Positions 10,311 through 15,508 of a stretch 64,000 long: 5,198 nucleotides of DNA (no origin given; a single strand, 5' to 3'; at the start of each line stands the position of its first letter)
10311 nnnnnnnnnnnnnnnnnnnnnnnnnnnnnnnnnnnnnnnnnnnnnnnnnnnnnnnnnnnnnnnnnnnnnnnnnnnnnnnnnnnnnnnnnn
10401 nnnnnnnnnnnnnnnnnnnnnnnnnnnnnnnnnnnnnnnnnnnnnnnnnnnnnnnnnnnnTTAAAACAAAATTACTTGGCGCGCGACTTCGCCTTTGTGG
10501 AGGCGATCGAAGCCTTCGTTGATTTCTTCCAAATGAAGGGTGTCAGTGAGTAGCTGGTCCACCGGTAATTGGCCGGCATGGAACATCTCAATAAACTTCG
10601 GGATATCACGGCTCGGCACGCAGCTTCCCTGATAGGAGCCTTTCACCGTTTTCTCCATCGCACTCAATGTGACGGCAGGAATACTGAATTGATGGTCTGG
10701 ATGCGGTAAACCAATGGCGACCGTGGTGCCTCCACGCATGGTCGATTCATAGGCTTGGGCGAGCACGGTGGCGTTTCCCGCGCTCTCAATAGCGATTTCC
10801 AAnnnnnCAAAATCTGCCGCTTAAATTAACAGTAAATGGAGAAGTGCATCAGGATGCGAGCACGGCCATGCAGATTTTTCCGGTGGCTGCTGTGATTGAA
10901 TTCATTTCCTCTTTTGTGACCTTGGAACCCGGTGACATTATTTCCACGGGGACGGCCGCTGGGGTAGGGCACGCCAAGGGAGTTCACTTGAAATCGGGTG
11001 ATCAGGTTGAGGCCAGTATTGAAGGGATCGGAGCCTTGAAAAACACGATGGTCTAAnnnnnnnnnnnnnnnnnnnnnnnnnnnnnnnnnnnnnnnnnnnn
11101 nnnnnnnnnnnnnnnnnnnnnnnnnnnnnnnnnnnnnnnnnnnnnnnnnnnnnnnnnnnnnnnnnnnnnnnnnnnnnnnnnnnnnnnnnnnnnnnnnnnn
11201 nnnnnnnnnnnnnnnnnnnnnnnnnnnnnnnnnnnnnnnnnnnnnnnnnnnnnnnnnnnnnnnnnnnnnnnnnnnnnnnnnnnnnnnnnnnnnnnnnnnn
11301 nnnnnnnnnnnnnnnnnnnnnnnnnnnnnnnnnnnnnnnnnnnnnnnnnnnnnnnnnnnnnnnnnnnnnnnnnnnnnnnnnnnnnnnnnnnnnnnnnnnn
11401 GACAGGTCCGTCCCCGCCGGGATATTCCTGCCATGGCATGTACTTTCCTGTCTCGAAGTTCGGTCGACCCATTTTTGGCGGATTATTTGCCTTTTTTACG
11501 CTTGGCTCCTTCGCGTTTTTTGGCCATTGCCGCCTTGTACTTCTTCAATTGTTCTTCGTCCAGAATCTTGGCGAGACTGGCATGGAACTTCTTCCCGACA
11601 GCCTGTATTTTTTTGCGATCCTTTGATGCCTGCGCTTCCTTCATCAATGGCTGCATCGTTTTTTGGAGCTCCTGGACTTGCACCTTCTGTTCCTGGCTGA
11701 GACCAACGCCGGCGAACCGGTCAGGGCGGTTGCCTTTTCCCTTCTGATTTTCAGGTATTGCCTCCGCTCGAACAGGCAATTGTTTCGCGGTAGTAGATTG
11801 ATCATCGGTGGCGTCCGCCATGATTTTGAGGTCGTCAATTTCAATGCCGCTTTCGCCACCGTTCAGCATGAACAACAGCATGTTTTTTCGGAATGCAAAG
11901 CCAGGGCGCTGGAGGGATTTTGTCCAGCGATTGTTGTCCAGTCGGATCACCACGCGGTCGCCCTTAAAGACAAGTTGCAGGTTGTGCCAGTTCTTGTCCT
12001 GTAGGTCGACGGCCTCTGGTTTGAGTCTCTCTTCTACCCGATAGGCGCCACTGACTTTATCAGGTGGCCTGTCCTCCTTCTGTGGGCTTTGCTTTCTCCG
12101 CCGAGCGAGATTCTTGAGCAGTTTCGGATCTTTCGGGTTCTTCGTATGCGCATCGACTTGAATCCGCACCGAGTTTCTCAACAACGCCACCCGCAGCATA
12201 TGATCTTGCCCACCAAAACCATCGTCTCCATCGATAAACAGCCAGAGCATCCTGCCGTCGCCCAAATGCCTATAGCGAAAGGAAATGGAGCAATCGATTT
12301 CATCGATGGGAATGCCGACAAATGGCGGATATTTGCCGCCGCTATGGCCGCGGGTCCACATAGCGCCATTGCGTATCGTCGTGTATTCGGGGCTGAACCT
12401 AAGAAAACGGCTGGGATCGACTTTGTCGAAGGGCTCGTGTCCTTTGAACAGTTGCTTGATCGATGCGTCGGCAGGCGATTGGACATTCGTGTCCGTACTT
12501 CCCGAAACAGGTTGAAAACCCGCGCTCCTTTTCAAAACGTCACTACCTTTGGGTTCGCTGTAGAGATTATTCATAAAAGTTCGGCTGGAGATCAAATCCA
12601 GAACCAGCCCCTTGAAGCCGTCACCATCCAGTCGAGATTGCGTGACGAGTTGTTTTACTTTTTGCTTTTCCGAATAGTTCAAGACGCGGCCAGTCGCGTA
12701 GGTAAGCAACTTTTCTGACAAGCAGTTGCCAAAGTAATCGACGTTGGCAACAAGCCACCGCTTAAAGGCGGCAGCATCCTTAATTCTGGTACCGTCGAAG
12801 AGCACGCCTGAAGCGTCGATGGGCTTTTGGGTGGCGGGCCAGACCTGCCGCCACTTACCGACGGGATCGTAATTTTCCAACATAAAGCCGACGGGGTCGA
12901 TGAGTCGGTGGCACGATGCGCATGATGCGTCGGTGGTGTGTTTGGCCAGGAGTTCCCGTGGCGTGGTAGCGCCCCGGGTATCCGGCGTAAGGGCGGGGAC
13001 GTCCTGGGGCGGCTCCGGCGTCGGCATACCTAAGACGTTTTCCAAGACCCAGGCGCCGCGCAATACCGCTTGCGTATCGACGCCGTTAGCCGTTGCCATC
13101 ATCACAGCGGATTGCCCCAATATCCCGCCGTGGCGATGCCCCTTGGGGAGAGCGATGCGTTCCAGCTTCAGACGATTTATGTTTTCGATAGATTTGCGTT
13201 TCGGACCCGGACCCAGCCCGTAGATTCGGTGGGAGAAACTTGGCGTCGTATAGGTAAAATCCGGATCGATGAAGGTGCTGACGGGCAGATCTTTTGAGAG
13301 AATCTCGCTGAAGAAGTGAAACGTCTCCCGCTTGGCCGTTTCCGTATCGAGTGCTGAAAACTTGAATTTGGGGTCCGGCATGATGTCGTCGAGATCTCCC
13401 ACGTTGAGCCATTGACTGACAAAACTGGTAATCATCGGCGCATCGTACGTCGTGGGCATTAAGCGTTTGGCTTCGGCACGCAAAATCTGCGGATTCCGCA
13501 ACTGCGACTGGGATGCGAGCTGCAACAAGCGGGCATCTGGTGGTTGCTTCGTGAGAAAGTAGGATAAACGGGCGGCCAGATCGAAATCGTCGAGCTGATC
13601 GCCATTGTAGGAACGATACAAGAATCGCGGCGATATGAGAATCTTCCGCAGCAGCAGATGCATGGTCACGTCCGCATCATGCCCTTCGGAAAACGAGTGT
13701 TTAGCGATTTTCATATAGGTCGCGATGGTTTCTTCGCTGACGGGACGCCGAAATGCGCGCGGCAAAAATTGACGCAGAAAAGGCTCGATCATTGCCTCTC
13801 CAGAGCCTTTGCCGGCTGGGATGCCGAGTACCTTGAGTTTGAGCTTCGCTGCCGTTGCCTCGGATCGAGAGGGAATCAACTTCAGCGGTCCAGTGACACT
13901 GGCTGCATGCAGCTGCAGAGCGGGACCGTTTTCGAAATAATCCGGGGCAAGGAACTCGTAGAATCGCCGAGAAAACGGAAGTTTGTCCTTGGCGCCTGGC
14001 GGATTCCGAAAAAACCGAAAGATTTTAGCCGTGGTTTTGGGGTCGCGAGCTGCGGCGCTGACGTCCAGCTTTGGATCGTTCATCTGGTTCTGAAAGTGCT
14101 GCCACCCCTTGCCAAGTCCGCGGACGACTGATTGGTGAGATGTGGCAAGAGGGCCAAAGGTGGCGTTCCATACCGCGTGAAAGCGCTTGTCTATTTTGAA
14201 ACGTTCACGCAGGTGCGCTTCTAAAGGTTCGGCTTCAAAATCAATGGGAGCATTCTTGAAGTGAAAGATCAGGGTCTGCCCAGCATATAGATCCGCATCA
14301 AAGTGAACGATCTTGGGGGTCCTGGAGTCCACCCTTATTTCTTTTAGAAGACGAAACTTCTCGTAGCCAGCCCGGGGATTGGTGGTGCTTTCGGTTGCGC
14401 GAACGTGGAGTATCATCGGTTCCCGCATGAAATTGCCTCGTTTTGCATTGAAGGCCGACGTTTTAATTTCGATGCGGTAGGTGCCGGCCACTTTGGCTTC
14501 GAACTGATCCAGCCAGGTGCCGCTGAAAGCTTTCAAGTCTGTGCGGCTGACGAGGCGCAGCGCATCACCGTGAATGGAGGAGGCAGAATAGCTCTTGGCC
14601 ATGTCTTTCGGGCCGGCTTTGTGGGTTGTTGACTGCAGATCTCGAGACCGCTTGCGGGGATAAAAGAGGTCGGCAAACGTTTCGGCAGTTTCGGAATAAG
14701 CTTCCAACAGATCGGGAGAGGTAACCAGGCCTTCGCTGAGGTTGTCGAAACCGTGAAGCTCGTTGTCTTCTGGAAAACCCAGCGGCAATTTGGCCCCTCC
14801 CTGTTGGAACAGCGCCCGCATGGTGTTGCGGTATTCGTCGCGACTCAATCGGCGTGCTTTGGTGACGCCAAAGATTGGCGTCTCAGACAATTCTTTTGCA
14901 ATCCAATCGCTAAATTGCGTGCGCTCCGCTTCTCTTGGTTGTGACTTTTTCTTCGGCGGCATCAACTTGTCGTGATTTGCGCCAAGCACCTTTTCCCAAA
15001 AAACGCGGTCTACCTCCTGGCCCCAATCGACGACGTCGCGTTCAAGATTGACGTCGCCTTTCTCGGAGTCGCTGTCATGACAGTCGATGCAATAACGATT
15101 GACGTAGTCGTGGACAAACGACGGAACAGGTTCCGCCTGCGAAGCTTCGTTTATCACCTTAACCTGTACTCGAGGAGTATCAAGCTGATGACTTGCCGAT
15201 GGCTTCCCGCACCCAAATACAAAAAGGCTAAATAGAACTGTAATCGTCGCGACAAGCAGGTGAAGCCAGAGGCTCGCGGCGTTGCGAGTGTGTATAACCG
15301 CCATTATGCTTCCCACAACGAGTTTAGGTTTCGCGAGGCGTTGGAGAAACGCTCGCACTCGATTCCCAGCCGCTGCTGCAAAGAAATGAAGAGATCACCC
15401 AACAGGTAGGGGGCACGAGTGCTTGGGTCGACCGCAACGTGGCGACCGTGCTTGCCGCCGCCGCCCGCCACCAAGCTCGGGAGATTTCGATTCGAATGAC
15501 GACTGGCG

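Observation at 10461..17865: Integrase-free 7,060-bp unit that looks like a circle integrated by single crossover into the ADH 3' end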

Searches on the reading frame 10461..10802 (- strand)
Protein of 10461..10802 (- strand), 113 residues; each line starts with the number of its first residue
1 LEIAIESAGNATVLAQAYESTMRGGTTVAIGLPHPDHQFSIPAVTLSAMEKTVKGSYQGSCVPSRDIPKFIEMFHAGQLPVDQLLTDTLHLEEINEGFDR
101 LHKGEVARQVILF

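Call 11: search_protein_families(library=pfam, proteins=[window:10461-10802:-])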
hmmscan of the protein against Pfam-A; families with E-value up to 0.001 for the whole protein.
window:10461-10802:- (113 aa): 1 family
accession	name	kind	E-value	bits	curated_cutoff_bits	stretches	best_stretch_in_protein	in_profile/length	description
PF00107.32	ADH_zinc_N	-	4.1e-08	33.7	31.8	1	3-74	61-127/129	Zinc-binding dehydrogenase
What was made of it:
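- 10461..10805 (-): Left ADH copy (ADH'): a 345-nt 3' fragment, beta type throughout. Pfam ADH_zinc_N 61-127 (call 11).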

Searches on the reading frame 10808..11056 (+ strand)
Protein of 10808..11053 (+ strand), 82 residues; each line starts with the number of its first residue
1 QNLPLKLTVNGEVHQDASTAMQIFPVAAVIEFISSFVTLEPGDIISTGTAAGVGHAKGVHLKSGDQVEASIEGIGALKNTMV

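Call 11: search_protein_families(library=pfam, proteins=[window:10844-11056:+])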
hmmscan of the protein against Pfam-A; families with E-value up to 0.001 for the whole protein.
window:10844-11056:+ (70 aa): 1 family
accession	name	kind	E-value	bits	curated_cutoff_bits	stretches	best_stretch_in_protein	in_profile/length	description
PF01557.24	FAA_hydrolase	-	4.5e-20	72.7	23.9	1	3-69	147-213/214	Fumarylacetoacetate (FAA) hydrolase C-terminal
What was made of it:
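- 10806..11056 (+): FAH' copy 2 (gamma lineage): about 250-nt 3' fragment. Pfam FAA_hydrolase 147-213/214 (call 11).
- Checked: The adjacent ORF 10844-11056 matches FAA_hydrolase positions 147-213 of 214 (call 11).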

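Call 41: find_homologous_proteins(query=window:10808-11053:+, max_evalue=1e-20)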
Query seq(82 aa) (82 aa): 67 proteins with E <= 1e-20 among 131 candidates.
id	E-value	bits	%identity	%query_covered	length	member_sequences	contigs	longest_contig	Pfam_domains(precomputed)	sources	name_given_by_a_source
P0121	3.2e-40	153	93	100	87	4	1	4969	PF01557.24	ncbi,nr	ncbi:MAG: FAA hydrolase family protein, partial [Verrucomicrobiales bacterium]|nr:FAA hydrolase fami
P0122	1.3e-38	148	89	99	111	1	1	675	PF01557.24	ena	-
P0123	2.4e-38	147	90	100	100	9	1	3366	PF01557.24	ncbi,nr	ncbi:MAG TPA: FAA hydrolase family protein, partial [Verrucomicrobia bacterium]|nr:FAA hydrolase fam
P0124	9.0e-37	142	84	100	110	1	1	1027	PF01557.24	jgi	-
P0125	9.7e-37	142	85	100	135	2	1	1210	PF01557.24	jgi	-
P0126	3.9e-31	124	77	100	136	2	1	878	PF01557.24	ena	-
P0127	3.0e-30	121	76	96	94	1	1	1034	PF01557.24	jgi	jgi:2-keto-4-pentenoate hydratase/2-oxohepta-3-ene-1,7-dioic acid hydratase in catechol pathway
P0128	9.2e-30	119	77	99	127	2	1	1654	PF01557.24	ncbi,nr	ncbi:MAG: fumarylacetoacetate hydrolase family protein, partial [Pirellulaceae bacterium]|nr:fumaryl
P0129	1.6e-29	119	78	90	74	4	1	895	PF01557.24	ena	-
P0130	2.9e-29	118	72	100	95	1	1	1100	PF01557.24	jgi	jgi:2-keto-4-pentenoate hydratase/2-oxohepta-3-ene-1,7-dioic acid hydratase in catechol pathway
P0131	4.2e-28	114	73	95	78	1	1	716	PF01557.24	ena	-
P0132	5.2e-28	114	70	100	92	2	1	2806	PF01557.24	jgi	jgi:2-keto-4-pentenoate hydratase/2-oxohepta-3-ene-1,7-dioic acid hydratase in catechol pathway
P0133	7.9e-28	113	74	95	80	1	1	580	PF01557.24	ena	-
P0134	8.4e-28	113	72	96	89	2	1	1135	PF01557.24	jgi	-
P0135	1.2e-27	113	75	91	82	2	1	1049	PF01557.24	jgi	jgi:2-keto-4-pentenoate hydratase/2-oxohepta-3-ene-1,7-dioic acid hydratase in catechol pathway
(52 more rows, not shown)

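Call 42: find_encoding_contigs(protein=P0121, flank=6000, max_places=4)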
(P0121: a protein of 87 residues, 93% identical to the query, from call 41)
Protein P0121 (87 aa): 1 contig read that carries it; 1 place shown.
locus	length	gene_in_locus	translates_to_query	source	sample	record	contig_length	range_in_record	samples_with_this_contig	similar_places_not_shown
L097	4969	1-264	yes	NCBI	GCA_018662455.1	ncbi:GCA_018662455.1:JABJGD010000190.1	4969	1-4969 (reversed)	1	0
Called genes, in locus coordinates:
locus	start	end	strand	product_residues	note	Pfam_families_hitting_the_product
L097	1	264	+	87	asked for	PF01557:FAA_hydrolase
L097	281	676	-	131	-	-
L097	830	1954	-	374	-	PF08240:ADH_N, PF16912:Glu_dehyd_C, PF00107:ADH_zinc_N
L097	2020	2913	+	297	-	PF07963:N_methyl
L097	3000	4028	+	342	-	PF01408:GFO_IDH_MocA, PF22725:GFO_IDH_MocA_C3, PF02894:GFO_IDH_MocA_C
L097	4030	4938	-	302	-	-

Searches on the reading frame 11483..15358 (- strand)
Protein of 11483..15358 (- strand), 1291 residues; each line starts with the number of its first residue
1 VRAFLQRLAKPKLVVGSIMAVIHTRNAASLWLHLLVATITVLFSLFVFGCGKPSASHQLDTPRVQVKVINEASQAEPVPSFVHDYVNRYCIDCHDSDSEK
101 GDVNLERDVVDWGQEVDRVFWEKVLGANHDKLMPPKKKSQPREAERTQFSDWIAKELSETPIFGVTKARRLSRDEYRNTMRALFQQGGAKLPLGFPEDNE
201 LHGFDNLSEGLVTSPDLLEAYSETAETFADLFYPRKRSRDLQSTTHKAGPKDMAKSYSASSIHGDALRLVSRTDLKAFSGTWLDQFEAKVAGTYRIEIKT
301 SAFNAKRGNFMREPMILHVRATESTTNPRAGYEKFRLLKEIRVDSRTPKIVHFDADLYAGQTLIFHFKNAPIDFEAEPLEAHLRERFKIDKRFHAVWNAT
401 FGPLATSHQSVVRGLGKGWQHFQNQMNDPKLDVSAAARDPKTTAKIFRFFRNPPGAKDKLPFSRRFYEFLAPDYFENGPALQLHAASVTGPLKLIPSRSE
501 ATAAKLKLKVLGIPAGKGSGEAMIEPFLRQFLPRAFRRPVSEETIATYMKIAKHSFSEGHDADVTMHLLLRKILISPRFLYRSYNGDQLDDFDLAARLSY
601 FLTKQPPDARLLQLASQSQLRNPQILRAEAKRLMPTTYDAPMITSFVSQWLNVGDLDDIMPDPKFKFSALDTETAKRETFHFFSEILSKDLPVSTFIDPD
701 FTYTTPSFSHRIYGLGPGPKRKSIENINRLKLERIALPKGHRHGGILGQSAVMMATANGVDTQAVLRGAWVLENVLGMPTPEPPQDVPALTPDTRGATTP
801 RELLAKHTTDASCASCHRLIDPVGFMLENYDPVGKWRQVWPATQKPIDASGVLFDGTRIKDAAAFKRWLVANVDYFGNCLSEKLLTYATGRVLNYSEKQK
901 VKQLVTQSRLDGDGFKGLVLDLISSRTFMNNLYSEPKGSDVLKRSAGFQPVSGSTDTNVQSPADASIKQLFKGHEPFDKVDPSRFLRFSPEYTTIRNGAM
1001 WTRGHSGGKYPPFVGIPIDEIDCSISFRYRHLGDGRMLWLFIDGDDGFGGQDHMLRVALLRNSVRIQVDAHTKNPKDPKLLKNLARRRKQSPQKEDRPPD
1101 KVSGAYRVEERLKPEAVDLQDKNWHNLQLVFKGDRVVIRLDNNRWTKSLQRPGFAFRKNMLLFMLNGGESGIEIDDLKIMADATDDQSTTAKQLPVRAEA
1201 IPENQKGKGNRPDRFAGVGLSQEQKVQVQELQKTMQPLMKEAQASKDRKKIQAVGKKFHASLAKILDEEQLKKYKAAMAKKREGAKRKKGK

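Call 11: search_protein_families(library=pfam, proteins=[window:11483-15358:-])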
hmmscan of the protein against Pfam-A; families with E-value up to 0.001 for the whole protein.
window:11483-15358:- (1291 aa): 6 families
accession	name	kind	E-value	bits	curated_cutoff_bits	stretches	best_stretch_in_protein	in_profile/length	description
PF07627.16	PSCyt3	-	6.1e-31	107.1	27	1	744-838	2-96/98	Protein of unknown function (DUF1588)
PF07631.16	PSD4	-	7e-26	91.7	23.3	1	589-714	1-127/128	Protein of unknown function (DUF1592)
PF07624.16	PSD2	-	3.5e-15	55.9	25.8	1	855-928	1-74/74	Protein of unknown function (DUF1585)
PF07626.16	PSD3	-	3e-14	53.7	23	1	169-230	1-61/65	Protein of unknown function (DUF1587)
PF07637.16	PSD5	-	4.1e-14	53.1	34.2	1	527-583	5-61/62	Protein of unknown function (DUF1595)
PF07635.16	PSCyt1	-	6.8e-06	27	22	1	90-136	1-58/59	Planctomycete cytochrome C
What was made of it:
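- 11483..15358 (-): Cargo 1: DUF1592/1588/1585/1587/1595 + PSCyt1 protein (1291 aa). Pfam (call 11).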
